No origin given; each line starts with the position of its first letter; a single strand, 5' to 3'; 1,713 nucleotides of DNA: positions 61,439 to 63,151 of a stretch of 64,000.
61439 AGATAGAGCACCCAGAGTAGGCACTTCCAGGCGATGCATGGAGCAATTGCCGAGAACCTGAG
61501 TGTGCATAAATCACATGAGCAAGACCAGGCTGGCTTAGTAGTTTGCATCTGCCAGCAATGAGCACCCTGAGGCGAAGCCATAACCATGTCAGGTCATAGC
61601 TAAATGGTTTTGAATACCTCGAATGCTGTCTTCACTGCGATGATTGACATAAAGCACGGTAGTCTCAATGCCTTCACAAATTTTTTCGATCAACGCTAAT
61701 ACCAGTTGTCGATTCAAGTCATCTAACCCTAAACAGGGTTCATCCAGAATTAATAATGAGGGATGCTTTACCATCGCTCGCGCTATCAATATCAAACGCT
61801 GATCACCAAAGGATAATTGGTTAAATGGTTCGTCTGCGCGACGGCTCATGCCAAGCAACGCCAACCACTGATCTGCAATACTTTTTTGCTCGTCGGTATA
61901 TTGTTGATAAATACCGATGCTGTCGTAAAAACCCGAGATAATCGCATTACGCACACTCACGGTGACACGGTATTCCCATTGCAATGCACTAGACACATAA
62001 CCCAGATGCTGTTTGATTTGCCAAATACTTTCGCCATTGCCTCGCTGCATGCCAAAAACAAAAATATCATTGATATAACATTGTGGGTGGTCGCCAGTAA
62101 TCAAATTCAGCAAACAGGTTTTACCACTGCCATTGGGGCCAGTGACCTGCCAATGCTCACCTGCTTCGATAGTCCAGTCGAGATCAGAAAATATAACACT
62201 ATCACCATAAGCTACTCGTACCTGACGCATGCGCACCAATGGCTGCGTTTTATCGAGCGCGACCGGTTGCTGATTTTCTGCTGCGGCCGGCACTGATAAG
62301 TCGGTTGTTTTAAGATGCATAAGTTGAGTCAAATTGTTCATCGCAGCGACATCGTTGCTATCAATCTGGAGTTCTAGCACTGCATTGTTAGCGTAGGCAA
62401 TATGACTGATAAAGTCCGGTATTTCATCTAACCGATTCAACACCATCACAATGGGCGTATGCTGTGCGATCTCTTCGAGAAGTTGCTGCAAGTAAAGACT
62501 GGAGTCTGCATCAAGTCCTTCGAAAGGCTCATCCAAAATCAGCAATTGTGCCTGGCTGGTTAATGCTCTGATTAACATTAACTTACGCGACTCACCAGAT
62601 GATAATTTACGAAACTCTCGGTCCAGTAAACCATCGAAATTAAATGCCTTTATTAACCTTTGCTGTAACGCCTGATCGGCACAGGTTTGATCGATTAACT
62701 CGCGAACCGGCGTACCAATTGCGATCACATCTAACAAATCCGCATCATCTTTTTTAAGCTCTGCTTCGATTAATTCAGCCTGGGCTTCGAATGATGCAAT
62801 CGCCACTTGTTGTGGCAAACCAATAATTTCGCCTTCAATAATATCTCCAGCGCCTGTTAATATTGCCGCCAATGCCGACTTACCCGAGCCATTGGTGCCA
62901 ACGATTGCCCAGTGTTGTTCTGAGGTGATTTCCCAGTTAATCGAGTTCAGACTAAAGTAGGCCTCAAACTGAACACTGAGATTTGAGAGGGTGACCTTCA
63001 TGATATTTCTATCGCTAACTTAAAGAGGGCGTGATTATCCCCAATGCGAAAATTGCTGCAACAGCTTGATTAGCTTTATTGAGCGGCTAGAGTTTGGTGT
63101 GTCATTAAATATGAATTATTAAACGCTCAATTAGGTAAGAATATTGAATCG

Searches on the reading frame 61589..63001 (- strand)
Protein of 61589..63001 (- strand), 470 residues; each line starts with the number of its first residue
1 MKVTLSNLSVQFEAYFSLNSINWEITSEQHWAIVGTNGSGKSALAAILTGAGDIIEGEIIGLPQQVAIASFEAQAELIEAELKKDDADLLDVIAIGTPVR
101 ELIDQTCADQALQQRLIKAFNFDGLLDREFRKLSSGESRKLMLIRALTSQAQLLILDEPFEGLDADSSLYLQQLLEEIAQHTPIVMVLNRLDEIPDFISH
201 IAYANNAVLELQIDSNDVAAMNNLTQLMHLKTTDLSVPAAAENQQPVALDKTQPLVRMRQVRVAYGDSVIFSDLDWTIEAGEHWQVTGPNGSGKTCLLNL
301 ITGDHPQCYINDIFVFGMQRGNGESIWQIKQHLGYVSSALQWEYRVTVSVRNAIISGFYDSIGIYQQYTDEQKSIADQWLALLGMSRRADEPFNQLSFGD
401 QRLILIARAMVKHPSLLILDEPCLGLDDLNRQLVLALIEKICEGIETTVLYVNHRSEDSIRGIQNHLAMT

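Call 99: search_protein_families(library=pfam, proteins=[window:61589-63001:-], max_evalue=0.00001)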
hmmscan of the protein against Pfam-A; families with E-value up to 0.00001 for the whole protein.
window:61589-63001:- (470 aa): 4 families
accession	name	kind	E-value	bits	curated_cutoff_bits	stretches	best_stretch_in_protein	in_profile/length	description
PF00005.33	ABC_tran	-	2.2e-45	155.1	25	2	272-423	2-136/137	ABC transporter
PF13304.12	AAA_21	-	3.7e-09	37.5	27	0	106-175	220-280/304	AAA domain, putative AbiEii toxin, Type IV TA system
PF02463.25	SMC_N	-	8.8e-08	32.3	40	0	27-45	23-41/220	RecF/RecN/SMC N terminal domain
PF13555.12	AAA_29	-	4e-07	30.1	27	0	22-45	16-39/61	P-loop containing region of AAA domain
